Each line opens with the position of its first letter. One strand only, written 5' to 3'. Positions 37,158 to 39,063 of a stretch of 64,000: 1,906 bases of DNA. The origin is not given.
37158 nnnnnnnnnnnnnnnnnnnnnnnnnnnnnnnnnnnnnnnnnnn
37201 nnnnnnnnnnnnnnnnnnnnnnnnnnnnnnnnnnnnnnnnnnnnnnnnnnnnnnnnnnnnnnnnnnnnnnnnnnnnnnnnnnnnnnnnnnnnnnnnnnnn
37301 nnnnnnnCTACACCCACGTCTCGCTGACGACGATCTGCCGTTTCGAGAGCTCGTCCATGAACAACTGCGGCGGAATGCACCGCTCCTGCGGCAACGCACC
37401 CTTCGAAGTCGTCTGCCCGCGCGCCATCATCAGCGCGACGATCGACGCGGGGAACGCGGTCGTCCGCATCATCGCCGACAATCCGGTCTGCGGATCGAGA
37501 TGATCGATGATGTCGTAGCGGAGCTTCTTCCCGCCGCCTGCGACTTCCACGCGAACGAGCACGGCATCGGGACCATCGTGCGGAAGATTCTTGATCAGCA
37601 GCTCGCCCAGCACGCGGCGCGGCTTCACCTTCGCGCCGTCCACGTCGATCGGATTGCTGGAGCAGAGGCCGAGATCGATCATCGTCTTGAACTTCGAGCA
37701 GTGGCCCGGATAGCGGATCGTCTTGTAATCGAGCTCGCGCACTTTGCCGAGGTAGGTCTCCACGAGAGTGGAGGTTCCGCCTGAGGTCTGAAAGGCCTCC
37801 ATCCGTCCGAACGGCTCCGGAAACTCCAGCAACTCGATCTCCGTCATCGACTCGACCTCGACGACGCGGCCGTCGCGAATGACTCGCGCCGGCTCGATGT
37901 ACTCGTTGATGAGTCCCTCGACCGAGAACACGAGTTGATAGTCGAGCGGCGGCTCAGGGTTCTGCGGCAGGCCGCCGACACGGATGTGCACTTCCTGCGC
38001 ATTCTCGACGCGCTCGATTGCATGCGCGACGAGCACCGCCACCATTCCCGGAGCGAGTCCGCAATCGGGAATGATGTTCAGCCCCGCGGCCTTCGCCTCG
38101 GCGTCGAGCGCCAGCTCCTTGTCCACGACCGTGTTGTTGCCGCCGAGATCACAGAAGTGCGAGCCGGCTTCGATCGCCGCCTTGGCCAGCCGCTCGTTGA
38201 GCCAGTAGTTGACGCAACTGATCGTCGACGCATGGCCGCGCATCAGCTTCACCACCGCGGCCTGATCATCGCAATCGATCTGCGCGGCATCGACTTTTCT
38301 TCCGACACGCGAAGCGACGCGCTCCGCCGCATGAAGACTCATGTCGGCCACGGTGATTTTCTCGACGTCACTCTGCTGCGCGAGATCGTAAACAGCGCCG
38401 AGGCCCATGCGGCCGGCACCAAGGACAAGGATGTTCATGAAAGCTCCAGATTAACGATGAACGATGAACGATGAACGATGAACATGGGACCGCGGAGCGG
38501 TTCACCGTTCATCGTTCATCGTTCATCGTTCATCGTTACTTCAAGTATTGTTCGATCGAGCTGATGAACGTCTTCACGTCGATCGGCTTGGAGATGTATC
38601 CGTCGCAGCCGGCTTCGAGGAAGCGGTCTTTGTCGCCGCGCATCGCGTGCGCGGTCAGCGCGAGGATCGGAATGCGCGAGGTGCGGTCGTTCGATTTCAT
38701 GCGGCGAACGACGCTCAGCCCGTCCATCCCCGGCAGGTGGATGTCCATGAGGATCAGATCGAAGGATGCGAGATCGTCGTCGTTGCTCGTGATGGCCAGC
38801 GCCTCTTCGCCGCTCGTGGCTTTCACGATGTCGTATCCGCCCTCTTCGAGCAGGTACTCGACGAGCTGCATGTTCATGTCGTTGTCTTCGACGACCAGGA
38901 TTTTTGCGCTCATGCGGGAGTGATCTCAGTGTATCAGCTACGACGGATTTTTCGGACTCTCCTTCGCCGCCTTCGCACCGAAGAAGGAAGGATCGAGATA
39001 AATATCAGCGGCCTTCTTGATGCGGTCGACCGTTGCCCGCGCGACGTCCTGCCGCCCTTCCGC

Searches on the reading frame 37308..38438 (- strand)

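Call 103: search_protein_families(library=pfam, proteins=[window:37308-38438:-], max_evalue=0.001)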
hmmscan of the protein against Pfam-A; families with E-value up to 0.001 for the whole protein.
window:37308-38438:- (376 aa): 2 families
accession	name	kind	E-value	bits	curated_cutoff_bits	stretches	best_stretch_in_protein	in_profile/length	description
PF16653.10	Sacchrp_dh_C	-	3.3e-41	142.6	31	1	127-368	1-264/265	Saccharopine dehydrogenase C-terminal domain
PF03435.24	Sacchrp_dh_NADP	-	7.2e-20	72.1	25.1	1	3-122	1-128/129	Saccharopine dehydrogenase NADP binding domain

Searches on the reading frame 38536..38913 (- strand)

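Call 103: search_protein_families(library=pfam, proteins=[window:38536-38913:-], max_evalue=0.001)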
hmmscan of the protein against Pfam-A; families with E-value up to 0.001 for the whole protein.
window:38536-38913:- (125 aa): 1 family
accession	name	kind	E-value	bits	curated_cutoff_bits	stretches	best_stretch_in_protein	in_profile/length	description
PF00072.30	Response_reg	-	2.4e-27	95.7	30.2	1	5-120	1-110/111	Response regulator receiver domain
